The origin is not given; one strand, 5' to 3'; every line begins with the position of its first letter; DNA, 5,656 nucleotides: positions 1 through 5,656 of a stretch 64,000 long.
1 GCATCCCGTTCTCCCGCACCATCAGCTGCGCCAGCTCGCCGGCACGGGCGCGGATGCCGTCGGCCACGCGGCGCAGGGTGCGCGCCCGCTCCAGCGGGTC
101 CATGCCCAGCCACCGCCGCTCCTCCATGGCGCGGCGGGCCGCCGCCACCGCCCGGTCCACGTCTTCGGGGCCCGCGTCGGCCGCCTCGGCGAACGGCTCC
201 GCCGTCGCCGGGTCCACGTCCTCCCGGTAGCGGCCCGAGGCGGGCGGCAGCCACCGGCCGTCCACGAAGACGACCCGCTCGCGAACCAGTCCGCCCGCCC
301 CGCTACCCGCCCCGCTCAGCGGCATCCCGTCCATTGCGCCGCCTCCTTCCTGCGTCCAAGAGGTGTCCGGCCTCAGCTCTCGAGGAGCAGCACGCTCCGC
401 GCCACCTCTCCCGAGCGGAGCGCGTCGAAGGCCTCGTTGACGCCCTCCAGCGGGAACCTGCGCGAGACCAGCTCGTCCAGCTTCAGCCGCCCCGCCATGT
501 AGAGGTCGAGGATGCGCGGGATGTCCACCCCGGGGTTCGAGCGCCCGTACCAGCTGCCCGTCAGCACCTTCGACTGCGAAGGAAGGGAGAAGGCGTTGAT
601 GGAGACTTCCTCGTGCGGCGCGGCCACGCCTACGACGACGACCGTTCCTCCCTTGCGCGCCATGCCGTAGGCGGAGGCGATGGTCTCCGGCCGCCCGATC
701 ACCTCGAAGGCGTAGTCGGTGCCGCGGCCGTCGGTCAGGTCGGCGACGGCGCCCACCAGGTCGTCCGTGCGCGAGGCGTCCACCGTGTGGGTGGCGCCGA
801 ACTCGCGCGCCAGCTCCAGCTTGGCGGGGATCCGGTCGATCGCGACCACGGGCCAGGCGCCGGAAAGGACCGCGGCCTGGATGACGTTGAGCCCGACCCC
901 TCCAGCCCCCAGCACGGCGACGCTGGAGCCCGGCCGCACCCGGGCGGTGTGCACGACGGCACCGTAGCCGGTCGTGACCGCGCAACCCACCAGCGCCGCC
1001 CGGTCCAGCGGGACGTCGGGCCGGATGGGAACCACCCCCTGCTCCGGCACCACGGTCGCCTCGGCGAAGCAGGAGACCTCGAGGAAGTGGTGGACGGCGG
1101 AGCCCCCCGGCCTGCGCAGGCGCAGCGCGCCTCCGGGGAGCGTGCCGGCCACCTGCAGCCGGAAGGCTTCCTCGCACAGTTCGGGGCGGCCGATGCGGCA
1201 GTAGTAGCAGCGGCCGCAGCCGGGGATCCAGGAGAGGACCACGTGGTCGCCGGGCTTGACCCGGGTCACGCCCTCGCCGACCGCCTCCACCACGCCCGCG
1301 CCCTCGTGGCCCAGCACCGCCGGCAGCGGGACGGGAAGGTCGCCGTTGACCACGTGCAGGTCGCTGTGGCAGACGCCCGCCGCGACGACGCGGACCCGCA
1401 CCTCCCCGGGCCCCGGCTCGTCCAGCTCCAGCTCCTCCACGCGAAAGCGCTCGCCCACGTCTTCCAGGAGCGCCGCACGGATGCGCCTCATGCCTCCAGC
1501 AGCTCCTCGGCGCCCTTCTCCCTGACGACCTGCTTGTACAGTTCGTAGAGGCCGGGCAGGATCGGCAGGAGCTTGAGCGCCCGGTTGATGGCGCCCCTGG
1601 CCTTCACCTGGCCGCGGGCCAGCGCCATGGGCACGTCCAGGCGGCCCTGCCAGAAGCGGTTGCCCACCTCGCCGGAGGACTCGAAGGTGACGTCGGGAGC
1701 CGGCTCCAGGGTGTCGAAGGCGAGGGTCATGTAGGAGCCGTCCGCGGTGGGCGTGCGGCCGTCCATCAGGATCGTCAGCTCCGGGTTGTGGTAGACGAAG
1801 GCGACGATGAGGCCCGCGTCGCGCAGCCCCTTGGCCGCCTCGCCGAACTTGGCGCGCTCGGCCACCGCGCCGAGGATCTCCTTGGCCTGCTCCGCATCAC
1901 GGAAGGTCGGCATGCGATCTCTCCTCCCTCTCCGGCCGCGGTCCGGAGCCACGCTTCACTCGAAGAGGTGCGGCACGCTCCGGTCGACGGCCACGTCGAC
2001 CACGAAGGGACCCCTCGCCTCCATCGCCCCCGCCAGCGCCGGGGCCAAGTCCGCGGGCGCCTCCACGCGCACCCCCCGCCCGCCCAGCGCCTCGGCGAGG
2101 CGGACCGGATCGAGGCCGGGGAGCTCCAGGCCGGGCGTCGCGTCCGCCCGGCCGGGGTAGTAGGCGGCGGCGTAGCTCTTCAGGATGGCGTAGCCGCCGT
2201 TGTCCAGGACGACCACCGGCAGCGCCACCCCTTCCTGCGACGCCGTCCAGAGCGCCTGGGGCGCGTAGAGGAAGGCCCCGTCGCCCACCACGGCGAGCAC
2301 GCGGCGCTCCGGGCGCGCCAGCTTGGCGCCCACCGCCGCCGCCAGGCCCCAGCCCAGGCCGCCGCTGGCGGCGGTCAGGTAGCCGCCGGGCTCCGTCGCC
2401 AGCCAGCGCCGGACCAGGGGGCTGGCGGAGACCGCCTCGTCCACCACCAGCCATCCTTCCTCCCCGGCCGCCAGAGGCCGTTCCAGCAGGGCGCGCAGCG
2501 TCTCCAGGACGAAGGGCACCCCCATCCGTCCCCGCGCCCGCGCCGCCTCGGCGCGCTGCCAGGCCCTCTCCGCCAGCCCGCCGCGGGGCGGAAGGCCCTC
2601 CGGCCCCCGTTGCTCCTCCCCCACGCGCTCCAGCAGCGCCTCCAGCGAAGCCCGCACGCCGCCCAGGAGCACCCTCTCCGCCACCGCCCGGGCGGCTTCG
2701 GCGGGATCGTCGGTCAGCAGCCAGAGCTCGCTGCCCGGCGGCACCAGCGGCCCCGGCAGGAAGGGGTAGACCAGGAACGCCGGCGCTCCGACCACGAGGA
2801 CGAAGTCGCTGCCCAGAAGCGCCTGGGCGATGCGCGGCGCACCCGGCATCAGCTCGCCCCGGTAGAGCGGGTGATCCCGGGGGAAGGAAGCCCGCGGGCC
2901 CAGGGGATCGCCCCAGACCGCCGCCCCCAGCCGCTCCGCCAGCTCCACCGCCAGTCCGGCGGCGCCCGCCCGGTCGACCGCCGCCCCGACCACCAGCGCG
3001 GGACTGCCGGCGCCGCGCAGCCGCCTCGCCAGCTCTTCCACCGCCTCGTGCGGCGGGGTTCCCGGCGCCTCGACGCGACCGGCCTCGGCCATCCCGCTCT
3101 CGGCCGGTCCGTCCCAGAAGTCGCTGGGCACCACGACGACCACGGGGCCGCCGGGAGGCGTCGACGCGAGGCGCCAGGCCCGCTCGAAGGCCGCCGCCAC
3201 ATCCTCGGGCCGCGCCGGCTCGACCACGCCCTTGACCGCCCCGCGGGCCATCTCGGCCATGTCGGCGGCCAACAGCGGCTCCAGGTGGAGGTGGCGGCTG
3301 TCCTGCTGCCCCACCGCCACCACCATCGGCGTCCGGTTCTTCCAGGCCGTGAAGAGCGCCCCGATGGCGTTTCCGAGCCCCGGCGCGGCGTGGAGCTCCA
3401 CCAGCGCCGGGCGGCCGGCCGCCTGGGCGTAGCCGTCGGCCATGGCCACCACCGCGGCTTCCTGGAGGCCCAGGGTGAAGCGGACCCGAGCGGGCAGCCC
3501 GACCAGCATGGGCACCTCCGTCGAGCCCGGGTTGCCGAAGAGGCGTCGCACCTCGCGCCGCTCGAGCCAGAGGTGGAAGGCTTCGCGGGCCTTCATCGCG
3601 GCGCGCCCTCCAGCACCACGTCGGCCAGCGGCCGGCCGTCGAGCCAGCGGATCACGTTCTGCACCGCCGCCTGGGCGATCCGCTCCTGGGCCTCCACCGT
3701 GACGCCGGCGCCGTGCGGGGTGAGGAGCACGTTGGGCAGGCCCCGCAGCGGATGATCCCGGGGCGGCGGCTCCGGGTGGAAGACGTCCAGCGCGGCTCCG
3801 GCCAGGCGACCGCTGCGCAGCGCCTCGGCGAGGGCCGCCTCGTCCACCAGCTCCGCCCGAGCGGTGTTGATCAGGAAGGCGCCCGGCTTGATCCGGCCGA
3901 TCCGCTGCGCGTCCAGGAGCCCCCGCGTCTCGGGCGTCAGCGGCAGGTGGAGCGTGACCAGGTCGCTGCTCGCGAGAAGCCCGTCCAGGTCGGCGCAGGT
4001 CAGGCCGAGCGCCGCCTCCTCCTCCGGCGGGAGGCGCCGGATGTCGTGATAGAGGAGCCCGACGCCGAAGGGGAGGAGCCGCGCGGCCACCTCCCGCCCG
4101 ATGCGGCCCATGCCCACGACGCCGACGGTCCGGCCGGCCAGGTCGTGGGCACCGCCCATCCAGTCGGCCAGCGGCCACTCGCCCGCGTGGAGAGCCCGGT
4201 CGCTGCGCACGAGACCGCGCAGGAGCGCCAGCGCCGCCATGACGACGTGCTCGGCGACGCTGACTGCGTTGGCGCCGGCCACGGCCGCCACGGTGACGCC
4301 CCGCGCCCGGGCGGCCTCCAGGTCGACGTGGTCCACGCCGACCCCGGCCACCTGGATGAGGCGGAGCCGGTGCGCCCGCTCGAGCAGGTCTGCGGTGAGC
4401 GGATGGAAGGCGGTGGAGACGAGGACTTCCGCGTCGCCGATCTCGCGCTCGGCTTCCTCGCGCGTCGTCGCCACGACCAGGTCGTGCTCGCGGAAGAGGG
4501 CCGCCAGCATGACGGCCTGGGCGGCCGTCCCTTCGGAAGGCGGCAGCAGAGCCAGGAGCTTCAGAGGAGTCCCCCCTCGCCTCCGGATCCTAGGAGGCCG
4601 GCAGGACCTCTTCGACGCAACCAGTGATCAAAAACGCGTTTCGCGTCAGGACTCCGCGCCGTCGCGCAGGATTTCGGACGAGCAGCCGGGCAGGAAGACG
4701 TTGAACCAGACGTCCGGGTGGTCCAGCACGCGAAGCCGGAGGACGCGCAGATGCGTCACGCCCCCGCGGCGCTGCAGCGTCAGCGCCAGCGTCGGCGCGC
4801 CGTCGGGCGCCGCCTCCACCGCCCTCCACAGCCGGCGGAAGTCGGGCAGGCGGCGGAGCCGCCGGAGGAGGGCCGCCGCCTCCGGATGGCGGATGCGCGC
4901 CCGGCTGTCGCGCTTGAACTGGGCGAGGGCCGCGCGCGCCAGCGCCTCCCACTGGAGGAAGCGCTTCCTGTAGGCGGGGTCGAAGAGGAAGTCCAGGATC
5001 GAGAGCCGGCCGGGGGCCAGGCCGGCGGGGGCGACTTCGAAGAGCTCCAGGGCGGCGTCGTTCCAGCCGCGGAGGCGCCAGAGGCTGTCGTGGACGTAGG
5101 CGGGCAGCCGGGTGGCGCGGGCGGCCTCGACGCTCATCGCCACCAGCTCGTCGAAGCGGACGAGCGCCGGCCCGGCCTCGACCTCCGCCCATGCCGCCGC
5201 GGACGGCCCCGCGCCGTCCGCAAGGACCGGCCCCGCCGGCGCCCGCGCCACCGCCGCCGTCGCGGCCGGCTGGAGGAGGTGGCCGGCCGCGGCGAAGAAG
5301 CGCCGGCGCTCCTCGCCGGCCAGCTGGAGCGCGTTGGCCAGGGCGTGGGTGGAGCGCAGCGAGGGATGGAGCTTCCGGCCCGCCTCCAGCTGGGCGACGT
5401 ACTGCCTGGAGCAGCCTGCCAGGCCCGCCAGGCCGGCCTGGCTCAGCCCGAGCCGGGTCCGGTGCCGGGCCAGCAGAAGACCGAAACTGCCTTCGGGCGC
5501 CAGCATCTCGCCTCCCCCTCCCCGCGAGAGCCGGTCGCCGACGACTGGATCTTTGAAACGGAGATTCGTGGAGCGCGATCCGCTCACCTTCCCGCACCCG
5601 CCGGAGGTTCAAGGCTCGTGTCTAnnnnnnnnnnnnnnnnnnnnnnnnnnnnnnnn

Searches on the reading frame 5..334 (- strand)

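Call 80: search_protein_families(library=pfam, proteins=[window:5-334:-], max_evalue=0.0001)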
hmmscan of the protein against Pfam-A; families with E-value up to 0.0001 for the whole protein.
window:5-334:- (110 aa): 1 family
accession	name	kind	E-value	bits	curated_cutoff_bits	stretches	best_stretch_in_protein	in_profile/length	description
PF00171.27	Aldedh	-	2.4e-15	56.5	23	1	28-110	1-80/461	Aldehyde dehydrogenase family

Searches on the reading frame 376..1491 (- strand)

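Call 80: search_protein_families(library=pfam, proteins=[window:376-1491:-], max_evalue=0.0001)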
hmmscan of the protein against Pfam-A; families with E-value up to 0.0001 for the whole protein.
window:376-1491:- (372 aa): 4 families
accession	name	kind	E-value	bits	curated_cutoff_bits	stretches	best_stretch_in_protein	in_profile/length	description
PF00107.32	ADH_zinc_N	-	9.2e-32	110.1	31.8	1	198-318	1-117/129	Zinc-binding dehydrogenase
PF08240.17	ADH_N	-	8.9e-30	103.5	23.5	1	27-156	1-102/104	Alcohol dehydrogenase GroES-like domain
PF13602.12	ADH_zinc_N_2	-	1.1e-10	42.9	27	1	231-362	1-127/134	Zinc-binding dehydrogenase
PF16912.11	Glu_dehyd_C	-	4e-07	30.2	34.9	1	181-357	25-200/211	Glucose dehydrogenase C-terminus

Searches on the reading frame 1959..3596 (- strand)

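Call 80: search_protein_families(library=pfam, proteins=[window:1959-3596:-], max_evalue=0.0001)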
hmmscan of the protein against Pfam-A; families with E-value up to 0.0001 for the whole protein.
window:1959-3596:- (546 aa): 3 families
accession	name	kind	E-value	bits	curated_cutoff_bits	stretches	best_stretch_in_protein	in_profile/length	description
PF02775.26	TPP_enzyme_C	-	3.5e-34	118.2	21.9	1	400-535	15-151/151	Thiamine pyrophosphate enzyme, C-terminal TPP binding domain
PF02776.23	TPP_enzyme_N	-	8.1e-25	87.4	26.8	1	1-104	1-106/119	Thiamine pyrophosphate enzyme, N-terminal TPP binding domain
PF00205.28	TPP_enzyme_M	-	2.4e-15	56.9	30.4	1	186-321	1-137/137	Thiamine pyrophosphate enzyme, central domain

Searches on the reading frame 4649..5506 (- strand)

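Call 80: search_protein_families(library=pfam, proteins=[window:4649-5506:-], max_evalue=0.0001)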
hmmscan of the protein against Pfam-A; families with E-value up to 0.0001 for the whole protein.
window:4649-5506:- (286 aa): 3 families
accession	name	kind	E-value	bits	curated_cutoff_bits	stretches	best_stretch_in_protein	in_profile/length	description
PF17765.7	MLTR_LBD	-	4.1e-20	72.9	26.3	1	132-274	13-157/168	MmyB-like transcription regulator ligand binding domain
PF13560.12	HTH_31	-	9.2e-13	48.7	27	1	8-70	2-64/64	Helix-turn-helix domain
PF01381.28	HTH_3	-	4.9e-07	30.1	23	1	14-62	3-50/55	Helix-turn-helix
